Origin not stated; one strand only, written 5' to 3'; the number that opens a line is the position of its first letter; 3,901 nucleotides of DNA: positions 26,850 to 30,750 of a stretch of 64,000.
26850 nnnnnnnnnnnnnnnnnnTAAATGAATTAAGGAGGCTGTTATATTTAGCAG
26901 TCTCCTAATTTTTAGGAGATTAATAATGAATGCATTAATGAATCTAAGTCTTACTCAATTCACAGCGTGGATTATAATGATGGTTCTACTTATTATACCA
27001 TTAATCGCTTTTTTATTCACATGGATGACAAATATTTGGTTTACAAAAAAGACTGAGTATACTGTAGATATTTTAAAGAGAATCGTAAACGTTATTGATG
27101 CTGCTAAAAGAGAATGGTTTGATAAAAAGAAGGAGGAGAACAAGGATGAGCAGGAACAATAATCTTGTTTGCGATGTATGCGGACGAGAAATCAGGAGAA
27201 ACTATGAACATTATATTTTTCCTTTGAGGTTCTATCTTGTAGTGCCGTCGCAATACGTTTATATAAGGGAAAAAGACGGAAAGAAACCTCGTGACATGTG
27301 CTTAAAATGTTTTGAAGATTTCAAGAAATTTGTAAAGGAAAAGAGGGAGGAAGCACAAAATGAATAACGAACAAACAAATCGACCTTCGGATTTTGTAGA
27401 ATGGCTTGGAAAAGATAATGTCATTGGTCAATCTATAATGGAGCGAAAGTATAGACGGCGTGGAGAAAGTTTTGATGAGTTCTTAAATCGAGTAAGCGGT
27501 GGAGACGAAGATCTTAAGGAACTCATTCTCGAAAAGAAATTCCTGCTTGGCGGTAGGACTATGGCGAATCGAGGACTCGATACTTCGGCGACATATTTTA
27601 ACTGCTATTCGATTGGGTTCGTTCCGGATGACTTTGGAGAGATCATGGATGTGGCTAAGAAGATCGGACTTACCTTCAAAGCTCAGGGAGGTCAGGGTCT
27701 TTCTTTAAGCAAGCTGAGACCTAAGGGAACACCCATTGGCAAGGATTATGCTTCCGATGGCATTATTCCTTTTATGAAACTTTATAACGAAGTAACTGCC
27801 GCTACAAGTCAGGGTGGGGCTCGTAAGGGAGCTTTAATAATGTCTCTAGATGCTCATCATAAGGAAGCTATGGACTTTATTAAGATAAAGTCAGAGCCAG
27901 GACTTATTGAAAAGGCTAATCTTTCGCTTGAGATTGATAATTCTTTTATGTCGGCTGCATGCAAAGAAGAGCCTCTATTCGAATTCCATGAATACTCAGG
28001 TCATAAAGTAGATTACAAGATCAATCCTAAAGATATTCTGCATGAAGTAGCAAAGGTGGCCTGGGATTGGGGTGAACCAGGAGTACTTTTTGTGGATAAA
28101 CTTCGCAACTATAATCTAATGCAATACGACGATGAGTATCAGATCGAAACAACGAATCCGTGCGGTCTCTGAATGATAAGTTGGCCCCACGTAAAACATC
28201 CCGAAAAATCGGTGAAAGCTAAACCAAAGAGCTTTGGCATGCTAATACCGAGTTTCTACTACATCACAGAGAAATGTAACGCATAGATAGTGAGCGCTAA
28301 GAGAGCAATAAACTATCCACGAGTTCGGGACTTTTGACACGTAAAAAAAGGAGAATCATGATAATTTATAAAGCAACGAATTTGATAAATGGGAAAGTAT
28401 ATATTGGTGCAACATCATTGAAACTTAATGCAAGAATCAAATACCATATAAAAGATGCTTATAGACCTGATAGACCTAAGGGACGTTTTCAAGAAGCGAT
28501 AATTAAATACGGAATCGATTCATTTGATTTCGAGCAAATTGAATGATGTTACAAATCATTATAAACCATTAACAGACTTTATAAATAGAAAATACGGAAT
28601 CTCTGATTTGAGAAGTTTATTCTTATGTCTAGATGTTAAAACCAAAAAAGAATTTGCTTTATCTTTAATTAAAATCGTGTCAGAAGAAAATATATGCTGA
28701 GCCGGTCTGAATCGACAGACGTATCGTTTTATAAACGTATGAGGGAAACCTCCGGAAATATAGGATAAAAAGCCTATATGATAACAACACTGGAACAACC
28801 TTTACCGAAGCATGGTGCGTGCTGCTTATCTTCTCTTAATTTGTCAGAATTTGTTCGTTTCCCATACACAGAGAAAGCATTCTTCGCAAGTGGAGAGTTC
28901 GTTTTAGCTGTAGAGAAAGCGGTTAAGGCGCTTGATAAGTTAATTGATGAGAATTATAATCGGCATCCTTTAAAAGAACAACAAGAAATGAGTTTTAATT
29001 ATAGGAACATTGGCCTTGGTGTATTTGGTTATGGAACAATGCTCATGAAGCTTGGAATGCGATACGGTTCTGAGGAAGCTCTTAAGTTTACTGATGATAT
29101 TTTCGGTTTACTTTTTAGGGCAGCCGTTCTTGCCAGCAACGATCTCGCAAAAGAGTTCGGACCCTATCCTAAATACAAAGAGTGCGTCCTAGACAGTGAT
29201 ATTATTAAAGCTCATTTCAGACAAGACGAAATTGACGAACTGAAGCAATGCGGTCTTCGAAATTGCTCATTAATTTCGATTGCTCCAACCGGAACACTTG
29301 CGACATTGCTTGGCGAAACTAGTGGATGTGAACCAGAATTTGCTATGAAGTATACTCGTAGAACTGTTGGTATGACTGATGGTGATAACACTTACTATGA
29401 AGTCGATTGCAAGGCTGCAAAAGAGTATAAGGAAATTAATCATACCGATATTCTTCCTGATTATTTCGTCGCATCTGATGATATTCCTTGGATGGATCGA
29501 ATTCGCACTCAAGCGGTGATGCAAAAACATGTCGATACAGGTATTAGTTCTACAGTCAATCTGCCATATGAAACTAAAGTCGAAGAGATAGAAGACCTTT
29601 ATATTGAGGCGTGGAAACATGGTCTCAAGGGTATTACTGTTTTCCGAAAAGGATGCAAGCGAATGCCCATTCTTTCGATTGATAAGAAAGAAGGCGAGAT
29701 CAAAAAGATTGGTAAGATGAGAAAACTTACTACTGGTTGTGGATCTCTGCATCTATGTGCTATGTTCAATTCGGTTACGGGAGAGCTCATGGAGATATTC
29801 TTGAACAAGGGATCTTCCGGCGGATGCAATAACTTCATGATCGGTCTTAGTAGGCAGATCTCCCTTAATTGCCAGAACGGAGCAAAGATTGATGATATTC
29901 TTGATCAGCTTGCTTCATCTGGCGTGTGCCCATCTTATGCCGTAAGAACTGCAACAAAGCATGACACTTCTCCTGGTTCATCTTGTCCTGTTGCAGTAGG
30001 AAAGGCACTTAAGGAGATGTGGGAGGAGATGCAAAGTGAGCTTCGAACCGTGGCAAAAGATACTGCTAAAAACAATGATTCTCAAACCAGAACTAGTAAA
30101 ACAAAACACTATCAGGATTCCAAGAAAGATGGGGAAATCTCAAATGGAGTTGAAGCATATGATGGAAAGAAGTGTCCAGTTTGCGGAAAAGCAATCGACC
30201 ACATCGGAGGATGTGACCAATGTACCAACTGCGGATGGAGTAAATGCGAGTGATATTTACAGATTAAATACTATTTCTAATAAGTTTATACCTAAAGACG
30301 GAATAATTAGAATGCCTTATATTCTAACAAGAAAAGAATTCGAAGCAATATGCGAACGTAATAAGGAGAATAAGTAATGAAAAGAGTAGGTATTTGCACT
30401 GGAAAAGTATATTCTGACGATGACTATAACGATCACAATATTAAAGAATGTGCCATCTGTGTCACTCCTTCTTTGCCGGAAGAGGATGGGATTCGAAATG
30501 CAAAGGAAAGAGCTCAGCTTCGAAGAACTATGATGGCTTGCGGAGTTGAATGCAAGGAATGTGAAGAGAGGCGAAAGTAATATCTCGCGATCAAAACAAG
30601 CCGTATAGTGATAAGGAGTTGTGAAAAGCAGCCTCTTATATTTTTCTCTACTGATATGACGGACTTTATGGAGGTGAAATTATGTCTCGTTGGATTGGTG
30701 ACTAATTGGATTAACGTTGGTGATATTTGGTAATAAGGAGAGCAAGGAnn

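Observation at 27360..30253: Ribonucleotide reductase split at the NPCG|E active site by a 626-bp group I intron carrying a decayed GIY-YIG endonuclease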

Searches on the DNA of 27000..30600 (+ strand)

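Call 3: search_rna_families(source=window, start=27000, end=30600, threshold=evalue, max_evalue=1, show_alignments=3)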
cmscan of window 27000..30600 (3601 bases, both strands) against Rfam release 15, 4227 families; matches with E-value up to 1: 0.
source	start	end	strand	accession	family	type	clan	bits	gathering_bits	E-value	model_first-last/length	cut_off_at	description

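Call 7: search_dna_similar(query=window:27360-30253:+, collection=phages, mode=near, max_rows=30)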
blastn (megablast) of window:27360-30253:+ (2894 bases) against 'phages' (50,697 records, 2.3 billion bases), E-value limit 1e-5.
No match.

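Call 10: search_dna_similar(query=window:28167-28792:+, collection=phages, mode=distant, max_rows=30, max_evalue=0.01)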
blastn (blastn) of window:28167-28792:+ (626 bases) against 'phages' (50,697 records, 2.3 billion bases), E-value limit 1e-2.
Records with a match: 16; places in all: 22; records where one place covers at least 80% of the query: 0.
Best place of each record, by identity: 90-95% 2; 80-90% 13; 60-80% 1.
By first word of the organism name: Bacillus 7; Aeromonas 2; Bacteriophage 2; bajarodcaudo 2; Caldibacillus 1; Clostridium 1; Dulem 1.
By host as written in the record: Bacillus subtilis 4; - 4; Aeromonas sp. 2; Bacillus subtilis subsp. subtilis 168 2; Caldibacillus debilis GB1 1; Clostridium butyricum BSC452 1; Varecia variegata 1; Bacillus sp 1.
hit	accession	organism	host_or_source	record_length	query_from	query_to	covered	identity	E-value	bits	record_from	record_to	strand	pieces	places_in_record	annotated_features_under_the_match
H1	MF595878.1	Caldibacillus phage CBP1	Caldibacillus debilis GB1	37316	520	621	16%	76.9%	1e-9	70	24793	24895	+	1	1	TMP repeat containing protein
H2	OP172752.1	Clostridium phage CB452P1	Clostridium butyricum BSC452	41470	573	621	8%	85.7%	8e-6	58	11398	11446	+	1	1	none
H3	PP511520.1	Dulem virus 41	Varecia variegata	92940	573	621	8%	85.7%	8e-6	58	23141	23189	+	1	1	none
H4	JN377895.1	Aeromonas phage Aes012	Aeromonas sp.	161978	198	244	8%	83.0%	1e-3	50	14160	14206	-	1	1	DNA primase subunit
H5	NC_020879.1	Aeromonas phage Aes012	Aeromonas sp.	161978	198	244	8%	83.0%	1e-3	50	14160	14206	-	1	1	DNA primase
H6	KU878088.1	Bacillus phage AR9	Bacillus subtilis subsp. subtilis 168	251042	573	611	6%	89.7%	1e-3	50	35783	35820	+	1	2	DNA gyrase subunit A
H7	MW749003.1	Bacillus phage vB_BspM_Internexus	Bacillus sp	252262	573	611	6%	89.7%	1e-3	50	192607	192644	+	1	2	none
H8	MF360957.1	Bacillus phage PBS1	Bacillus subtilis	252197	573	611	6%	89.7%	1e-3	50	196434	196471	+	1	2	none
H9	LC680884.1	Bacillus phage PBS1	Bacillus subtilis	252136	573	611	6%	89.7%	1e-3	50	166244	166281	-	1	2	none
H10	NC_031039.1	Bacillus phage AR9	Bacillus subtilis subsp. subtilis 168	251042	573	611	6%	89.7%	1e-3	50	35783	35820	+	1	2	DNA topoisomerase II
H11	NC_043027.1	Bacillus phage PBS1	Bacillus subtilis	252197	573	611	6%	89.7%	1e-3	50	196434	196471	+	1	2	none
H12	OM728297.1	Bacillus phage vB_BsuM-Goe21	Bacillus subtilis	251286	573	611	6%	89.7%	1e-3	50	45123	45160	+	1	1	none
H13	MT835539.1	Bacteriophage sp.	human fecal samples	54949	589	626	6%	92.1%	3e-5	56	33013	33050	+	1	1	record has no annotation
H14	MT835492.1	Bacteriophage sp.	human fecal samples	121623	589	626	6%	89.5%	4e-4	52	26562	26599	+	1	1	record has no annotation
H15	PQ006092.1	bajarodcaudo virus 1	Chaetodipus spinatus feces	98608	589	626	6%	89.5%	4e-4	52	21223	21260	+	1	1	hypothetical protein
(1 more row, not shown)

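Call 12: get_annotated_region(hit=H1, flank=2000)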
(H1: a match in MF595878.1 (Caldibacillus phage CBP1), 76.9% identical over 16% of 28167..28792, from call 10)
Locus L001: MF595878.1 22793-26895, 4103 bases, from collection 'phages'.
description: Caldibacillus phage CBP1, complete genome.
organism: Caldibacillus phage CBP1 (NCBI taxid 2036768)
taxonomy: Viruses; Duplodnaviria; Heunggongvirae; Uroviricota; Caudoviricetes
host: Caldibacillus debilis GB1; source: eutrophic marsh; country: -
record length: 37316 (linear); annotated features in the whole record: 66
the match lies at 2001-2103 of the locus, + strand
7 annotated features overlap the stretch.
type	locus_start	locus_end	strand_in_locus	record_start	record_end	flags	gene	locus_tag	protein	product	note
CDS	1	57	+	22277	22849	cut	-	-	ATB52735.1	major tail protein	-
CDS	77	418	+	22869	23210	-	-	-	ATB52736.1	hypothetical protein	-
CDS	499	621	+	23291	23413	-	-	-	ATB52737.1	hypothetical protein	-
CDS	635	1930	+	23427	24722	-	-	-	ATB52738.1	hypothetical protein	-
CDS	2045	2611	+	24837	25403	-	-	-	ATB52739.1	TMP repeat containing protein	-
CDS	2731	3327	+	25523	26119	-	-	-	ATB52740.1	TMP repeat containing protein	-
CDS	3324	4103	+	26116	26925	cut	-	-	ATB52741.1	minor structural protein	-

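Call 13: get_annotated_region(hit=H6, flank=2500)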
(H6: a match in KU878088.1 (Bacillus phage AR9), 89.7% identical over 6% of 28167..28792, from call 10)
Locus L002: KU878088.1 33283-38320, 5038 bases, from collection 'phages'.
description: Bacillus phage AR9, complete genome.
organism: Bacillus phage AR9 (NCBI taxid 1815509)
taxonomy: Viruses; Duplodnaviria; Heunggongvirae; Uroviricota; Caudoviricetes; Takahashivirus; Takahashivirus PBS1
host: Bacillus subtilis subsp. subtilis 168; source: -; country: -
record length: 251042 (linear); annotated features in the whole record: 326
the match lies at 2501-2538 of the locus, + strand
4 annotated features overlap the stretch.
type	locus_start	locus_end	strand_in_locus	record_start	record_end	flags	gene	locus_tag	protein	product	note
CDS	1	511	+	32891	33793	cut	-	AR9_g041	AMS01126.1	Zn finger protein of DnaJ family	-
CDS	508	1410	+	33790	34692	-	-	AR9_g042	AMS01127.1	Zn finger protein of DnaJ family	-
CDS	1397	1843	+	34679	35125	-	-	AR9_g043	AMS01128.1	hypothetical protein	-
CDS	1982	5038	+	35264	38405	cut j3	-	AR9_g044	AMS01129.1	DNA gyrase subunit A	cd00187 - DNA topoisomerase subtype IIA, pfam03989 -DNA gyrase C- terminal domain, beta-propeller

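Call 14: get_annotated_region(hit=H2, flank=2000)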
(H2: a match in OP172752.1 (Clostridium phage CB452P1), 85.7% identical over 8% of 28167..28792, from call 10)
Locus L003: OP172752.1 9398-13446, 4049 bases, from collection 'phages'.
description: Clostridium phage CB452P1, partial genome.
organism: Clostridium phage CB452P1 (NCBI taxid 2968621)
taxonomy: Viruses; Duplodnaviria; Heunggongvirae; Uroviricota; Caudoviricetes
host: Clostridium butyricum BSC452; source: municipal sewage; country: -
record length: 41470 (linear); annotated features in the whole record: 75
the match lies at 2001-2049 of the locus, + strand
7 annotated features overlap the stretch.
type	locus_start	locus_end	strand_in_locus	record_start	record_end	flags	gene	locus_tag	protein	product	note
CDS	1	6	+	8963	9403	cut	-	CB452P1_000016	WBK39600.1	hypothetical protein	-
CDS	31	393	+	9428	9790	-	-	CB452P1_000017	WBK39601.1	hypothetical protein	-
CDS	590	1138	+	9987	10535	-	-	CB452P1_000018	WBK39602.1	hypothetical protein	FIG00522998: hypothetical protein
CDS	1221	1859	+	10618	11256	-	-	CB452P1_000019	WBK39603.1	hypothetical protein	Phage protein (ACLAME 141)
CDS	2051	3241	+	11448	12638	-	-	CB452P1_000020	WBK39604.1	hypothetical protein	-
CDS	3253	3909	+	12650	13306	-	-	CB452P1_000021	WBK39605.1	hypothetical protein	-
CDS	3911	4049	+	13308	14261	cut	-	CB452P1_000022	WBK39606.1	hypothetical protein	-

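Call 15: search_rna_families(sources=[L001, L002, L003], threshold=evalue, max_evalue=1, show_alignments=2)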
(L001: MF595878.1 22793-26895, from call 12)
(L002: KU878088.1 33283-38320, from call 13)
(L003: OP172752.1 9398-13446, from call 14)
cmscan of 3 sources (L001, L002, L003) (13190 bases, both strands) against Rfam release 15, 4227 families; matches with E-value up to 1: 0.
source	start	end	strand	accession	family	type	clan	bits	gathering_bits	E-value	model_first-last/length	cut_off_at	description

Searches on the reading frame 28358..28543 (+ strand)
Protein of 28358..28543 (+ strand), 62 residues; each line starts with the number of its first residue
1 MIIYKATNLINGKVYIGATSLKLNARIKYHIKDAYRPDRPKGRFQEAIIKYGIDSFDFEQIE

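Call 6: search_protein_families(library=pfam, proteins=[window:28358-28543:+], max_evalue=0.1)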
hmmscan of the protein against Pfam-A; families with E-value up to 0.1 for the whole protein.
window:28358-28543:+ (62 aa): 1 family
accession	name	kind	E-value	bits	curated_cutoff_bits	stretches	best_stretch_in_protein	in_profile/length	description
PF01541.30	GIY-YIG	-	0.00011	22.9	22.6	1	2-40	3-40/78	GIY-YIG catalytic domain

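Call 40: search_solved_structures(query=A2, max_evalue=0.1, show_alignments=2)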
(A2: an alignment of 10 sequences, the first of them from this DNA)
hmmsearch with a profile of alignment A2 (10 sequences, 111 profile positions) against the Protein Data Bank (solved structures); distinct sequences matched with E-value up to 0.1: 4.
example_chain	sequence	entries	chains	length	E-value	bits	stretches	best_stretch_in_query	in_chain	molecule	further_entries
1mk0_A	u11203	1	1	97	1.7e-21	79.4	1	5-95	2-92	Intron-associated endonuclease 1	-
1ln0_A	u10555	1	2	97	3.5e-21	78.4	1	5-95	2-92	intron-associated endonuclease 1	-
2wsh_A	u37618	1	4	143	0.0012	22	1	6-52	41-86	ENDONUCLEASE II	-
2lrg_A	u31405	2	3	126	0.028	17.6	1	19-87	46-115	Uncharacterized protein | uncharacterized protein DUF4425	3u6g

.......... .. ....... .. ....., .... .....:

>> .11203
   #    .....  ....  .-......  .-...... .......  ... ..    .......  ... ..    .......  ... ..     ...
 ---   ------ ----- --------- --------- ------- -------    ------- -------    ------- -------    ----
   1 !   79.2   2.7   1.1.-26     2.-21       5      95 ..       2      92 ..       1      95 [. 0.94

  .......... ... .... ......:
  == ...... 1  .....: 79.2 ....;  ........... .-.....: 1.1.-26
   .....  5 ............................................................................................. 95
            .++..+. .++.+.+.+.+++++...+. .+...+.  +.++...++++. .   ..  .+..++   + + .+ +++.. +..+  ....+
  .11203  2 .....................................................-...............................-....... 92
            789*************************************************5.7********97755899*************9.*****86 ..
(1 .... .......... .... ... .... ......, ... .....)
